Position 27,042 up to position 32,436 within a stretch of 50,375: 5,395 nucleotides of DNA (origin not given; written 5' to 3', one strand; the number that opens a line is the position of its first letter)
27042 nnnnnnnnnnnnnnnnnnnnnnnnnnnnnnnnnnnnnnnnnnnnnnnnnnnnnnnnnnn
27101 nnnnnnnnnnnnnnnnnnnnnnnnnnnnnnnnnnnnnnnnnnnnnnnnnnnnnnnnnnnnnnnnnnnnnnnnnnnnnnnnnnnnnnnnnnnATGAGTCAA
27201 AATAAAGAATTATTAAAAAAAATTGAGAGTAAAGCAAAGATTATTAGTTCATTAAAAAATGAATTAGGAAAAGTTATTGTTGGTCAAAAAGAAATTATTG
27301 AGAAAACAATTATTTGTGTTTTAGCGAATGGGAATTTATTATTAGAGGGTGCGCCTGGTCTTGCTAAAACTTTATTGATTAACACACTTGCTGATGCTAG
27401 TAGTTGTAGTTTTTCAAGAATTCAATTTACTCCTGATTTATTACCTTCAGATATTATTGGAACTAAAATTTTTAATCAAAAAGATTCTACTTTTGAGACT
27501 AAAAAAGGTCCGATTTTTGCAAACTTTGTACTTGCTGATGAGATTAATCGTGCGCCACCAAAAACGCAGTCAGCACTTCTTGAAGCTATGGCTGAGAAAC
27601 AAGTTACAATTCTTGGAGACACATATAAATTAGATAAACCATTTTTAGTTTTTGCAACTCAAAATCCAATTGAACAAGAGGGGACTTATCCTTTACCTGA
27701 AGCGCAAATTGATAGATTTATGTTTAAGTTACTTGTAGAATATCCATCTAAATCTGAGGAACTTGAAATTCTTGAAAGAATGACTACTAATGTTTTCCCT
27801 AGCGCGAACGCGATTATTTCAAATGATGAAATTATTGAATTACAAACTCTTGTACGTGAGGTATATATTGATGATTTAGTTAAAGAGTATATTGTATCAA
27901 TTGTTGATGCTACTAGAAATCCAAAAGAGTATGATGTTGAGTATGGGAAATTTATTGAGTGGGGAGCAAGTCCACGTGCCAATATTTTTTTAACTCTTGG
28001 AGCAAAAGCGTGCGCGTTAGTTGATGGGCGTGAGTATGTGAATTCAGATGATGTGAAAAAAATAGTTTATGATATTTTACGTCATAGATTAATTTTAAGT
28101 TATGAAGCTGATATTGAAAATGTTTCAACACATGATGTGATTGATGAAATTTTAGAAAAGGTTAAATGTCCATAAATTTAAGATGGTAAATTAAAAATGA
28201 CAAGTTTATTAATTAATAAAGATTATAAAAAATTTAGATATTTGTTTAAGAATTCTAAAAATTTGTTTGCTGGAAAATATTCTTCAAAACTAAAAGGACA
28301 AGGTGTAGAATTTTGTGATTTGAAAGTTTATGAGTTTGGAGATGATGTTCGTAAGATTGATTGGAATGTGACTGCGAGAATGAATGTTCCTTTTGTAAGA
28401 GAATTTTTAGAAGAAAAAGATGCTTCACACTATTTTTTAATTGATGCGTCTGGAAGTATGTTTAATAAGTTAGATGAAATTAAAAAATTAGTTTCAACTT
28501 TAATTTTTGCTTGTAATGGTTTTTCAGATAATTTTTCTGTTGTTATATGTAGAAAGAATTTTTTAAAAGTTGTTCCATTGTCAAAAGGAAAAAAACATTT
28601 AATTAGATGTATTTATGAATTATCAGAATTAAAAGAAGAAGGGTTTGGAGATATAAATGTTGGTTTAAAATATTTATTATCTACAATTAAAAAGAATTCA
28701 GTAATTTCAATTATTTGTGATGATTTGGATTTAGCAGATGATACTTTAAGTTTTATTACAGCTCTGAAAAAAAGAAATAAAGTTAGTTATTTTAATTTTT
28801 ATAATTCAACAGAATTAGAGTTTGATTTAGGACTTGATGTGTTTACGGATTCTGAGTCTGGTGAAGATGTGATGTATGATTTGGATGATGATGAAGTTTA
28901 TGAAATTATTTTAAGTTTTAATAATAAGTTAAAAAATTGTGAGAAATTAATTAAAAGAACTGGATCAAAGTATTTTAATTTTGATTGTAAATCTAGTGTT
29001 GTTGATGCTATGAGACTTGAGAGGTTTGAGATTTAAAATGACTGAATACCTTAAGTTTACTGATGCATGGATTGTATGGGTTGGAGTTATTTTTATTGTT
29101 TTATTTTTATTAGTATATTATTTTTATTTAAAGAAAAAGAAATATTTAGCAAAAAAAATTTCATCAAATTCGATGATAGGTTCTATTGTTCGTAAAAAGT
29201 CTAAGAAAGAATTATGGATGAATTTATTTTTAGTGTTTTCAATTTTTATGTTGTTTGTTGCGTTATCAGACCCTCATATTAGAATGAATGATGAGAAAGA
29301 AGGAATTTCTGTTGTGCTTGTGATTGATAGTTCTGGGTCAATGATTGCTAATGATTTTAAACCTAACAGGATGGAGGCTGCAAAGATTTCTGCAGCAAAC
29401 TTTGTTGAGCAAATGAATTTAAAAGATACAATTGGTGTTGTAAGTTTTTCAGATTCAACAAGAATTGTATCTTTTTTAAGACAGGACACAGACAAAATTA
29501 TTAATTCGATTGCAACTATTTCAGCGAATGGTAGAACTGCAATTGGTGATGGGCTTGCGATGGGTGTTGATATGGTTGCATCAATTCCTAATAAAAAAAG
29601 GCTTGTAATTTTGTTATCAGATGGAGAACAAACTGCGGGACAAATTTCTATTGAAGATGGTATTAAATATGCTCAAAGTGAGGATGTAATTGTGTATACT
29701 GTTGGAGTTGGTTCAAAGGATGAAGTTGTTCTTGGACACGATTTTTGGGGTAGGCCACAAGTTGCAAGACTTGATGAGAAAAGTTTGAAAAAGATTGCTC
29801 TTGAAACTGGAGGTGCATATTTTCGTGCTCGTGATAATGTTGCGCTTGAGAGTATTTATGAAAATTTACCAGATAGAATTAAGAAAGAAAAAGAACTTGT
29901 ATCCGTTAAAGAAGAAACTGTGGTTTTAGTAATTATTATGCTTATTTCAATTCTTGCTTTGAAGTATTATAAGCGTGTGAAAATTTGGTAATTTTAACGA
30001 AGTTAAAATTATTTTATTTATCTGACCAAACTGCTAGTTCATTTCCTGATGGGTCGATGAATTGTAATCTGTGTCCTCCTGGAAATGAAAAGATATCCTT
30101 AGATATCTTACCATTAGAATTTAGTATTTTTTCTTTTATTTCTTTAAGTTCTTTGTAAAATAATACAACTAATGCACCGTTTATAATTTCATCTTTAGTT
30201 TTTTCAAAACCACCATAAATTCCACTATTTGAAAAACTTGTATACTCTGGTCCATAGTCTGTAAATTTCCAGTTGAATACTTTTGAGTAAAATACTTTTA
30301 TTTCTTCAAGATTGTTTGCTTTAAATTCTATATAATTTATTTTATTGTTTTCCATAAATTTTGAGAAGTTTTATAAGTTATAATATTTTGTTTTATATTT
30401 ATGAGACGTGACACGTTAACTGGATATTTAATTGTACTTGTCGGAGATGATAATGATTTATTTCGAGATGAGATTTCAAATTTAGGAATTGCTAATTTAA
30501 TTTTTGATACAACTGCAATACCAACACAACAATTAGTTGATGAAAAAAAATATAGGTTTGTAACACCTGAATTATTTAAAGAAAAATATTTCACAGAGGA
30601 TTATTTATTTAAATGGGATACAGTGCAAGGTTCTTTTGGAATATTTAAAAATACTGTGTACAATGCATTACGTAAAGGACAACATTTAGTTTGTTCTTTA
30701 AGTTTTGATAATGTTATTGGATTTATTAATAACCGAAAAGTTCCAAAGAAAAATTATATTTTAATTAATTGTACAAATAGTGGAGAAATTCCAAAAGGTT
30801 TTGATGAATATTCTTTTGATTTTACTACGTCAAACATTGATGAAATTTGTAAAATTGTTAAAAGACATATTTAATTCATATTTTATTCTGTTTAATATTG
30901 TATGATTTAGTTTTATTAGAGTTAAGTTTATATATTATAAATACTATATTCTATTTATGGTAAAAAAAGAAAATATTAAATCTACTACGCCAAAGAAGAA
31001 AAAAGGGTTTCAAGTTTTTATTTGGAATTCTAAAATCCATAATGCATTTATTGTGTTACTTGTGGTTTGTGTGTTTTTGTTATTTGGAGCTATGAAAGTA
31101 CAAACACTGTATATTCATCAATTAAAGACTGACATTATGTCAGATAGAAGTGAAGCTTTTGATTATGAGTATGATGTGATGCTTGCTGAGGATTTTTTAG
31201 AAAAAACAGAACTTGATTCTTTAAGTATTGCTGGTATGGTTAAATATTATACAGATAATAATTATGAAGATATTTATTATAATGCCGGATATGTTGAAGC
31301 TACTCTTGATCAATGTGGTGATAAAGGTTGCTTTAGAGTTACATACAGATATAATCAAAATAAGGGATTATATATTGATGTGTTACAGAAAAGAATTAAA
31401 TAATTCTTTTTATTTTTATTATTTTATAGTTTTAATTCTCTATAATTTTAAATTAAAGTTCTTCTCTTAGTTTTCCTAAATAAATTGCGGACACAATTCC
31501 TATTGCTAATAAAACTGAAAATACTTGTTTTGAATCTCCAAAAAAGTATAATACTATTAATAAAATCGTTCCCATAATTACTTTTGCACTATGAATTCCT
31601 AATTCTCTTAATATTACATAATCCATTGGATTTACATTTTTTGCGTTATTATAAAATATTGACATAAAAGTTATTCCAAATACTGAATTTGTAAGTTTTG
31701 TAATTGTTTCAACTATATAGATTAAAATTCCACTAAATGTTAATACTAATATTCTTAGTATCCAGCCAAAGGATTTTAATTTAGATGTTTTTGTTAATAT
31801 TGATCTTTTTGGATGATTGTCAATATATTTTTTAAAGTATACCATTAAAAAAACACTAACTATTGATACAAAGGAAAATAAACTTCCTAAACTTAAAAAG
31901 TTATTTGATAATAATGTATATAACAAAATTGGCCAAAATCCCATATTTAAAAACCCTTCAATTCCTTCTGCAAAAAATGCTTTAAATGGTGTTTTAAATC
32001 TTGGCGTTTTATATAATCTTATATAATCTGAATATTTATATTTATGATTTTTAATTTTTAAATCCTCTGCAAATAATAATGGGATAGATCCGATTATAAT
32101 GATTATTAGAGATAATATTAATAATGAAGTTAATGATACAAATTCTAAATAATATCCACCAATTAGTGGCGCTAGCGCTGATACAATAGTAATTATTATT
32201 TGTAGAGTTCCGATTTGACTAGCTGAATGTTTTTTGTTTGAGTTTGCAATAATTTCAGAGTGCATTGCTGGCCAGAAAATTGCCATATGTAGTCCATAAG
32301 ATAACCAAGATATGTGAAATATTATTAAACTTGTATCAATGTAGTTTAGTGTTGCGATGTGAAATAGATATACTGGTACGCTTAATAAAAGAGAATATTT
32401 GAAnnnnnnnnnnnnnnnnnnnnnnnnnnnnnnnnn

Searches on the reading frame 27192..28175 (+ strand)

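Call 10: search_protein_families(library=pfam, proteins=[window:27192-28175:+], max_evalue=0.001)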
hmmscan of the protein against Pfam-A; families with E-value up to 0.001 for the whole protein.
window:27192-28175:+ (327 aa): 6 families
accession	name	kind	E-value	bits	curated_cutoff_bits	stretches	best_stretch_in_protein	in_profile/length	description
PF07726.17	AAA_3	-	1.2e-64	216.5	27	1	49-178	2-131/131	ATPase family associated with various cellular activities (AAA)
PF17863.7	AAA_lid_2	-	2.7e-19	69.1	22.7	1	255-320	9-74/74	AAA lid domain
PF07728.20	AAA_5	-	8.6e-13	48.9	22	1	48-176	1-139/139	AAA domain (dynein-related subfamily)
PF20030.5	bpMoxR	-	8.7e-12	45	27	1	21-196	6-180/205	MoxR domain in the MoxR-vWA-beta-propeller ternary systems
PF00158.32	Sigma54_activat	-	2.4e-05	24.5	20.2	1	35-162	11-147/168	Sigma-54 interaction domain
PF00004.35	AAA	-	0.00056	20.8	21.2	0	49-159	1-110/131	ATPase family associated with various cellular activities (AAA)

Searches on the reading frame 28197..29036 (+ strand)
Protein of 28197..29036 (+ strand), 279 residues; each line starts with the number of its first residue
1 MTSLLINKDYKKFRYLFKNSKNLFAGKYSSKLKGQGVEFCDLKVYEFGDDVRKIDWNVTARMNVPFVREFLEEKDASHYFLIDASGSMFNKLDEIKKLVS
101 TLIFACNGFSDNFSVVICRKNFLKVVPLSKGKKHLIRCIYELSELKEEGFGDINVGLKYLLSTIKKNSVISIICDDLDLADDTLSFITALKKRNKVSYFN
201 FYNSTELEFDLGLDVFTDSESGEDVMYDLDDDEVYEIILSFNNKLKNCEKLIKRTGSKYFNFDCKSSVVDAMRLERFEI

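Call 10: search_protein_families(library=pfam, proteins=[window:28197-29036:+], max_evalue=0.001)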
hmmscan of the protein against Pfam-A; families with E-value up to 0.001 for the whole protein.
window:28197-29036:+ (279 aa): 2 families
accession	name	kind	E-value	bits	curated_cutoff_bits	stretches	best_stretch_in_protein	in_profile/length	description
PF01882.25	DUF58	-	1.6e-29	103.1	23.4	1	43-236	3-204/216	Protein of unknown function DUF58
PF13519.12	VWA_2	-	1.4e-08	35.7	27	1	80-175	3-105/107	von Willebrand factor type A domain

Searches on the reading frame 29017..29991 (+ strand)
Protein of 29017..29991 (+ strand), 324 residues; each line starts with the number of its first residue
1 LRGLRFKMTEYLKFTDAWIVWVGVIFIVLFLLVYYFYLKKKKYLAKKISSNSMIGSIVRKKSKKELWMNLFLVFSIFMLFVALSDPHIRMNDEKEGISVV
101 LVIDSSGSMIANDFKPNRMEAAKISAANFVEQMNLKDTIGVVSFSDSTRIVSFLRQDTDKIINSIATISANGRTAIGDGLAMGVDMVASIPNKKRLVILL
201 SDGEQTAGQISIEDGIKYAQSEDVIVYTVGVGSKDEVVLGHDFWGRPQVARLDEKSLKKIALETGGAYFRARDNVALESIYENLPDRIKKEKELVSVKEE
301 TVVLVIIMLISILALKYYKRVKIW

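Call 10: search_protein_families(library=pfam, proteins=[window:29017-29991:+], max_evalue=0.001)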
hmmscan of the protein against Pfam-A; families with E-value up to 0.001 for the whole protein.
window:29017-29991:+ (324 aa): 5 families
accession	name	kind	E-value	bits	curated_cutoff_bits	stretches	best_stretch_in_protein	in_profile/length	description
PF00092.34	VWA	-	2.4e-21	77.2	23.8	1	99-282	2-173/174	von Willebrand factor type A domain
PF13519.12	VWA_2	-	1.2e-20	74.5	27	1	99-204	1-107/107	von Willebrand factor type A domain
PF01882.25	DUF58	-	4.1e-05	23.3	23.4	1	84-202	23-142/216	Protein of unknown function DUF58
PF13768.12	VWA_3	-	0.0001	22.8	27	1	98-234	2-137/155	von Willebrand factor type A domain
PF04056.20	Ssl1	-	0.00037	20.8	27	1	102-233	1-140/193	Ssl1-like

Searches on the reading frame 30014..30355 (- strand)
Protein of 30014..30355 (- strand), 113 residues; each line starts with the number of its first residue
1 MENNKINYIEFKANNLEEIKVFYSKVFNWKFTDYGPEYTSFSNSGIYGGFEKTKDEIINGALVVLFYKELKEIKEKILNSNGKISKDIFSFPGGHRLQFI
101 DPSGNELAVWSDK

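Call 9: search_protein_families(library=pfam, proteins=[window:30014-30355:-], max_evalue=0.001)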
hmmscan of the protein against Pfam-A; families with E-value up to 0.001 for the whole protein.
window:30014-30355:- (113 aa): 1 family
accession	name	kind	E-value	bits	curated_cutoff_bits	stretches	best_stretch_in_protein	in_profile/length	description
PF00903.31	Glyoxalase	-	6.3e-05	23.8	20.6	1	5-108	1-120/121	Glyoxalase/Bleomycin resistance protein/Dioxygenase superfamily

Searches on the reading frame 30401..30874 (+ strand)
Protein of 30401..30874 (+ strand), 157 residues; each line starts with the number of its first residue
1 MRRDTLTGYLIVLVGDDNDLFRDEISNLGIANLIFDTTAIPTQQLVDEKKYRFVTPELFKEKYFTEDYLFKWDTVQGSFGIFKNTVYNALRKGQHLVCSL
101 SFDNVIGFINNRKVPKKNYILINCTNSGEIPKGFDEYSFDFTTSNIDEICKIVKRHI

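Call 9: search_protein_families(library=pfam, proteins=[window:30401-30874:+], max_evalue=0.001)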
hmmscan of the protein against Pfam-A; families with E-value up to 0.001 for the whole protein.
window:30401-30874:+ (157 aa): 0 families

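Call 58: search_protein_families(library=pfam, proteins=[window:30401-30874:+], max_evalue=0.1)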
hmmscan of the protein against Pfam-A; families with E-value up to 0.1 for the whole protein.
window:30401-30874:+ (157 aa): 1 family
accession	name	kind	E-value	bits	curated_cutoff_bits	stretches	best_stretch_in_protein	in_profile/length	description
PF00625.27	Guanylate_kin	-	0.034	14.3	25.2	0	33-100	33-100/182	Guanylate kinase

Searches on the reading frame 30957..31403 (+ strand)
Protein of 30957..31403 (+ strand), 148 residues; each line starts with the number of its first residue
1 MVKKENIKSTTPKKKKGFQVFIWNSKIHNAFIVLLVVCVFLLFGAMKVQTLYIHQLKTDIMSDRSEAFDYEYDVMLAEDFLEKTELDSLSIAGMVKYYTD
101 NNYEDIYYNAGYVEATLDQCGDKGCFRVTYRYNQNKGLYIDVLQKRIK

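Call 9: search_protein_families(library=pfam, proteins=[window:30957-31403:+], max_evalue=0.001)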
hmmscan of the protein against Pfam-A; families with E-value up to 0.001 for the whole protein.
window:30957-31403:+ (148 aa): 0 families

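Call 58: search_protein_families(library=pfam, proteins=[window:30957-31403:+], max_evalue=0.1)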
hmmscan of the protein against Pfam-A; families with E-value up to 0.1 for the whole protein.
window:30957-31403:+ (148 aa): 2 families
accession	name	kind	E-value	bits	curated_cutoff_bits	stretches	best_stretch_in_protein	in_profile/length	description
PF02128.21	Peptidase_M36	-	0.0086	15.8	23.3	1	60-116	68-118/368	Fungalysin metallopeptidase (M36)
PF17328.7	DUF5366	-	0.031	14.8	25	1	16-66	15-65/158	Family of unknown function (DUF5366)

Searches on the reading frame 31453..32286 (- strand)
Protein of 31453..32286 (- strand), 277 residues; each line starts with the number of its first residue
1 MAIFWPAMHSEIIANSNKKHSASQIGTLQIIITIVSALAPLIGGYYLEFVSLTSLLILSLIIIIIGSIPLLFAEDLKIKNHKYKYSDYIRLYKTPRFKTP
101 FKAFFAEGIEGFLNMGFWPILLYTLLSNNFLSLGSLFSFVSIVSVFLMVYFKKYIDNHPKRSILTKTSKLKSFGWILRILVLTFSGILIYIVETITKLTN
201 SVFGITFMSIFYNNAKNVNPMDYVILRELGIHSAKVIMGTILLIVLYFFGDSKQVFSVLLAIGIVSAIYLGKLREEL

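Call 9: search_protein_families(library=pfam, proteins=[window:31453-32286:-], max_evalue=0.001)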
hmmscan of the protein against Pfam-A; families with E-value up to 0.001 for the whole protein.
window:31453-32286:- (277 aa): 1 family
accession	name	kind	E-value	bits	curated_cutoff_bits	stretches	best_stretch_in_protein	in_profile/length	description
PF07690.21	MFS_1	-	1.5e-06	27.8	33.4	1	2-208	100-301/347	Major Facilitator Superfamily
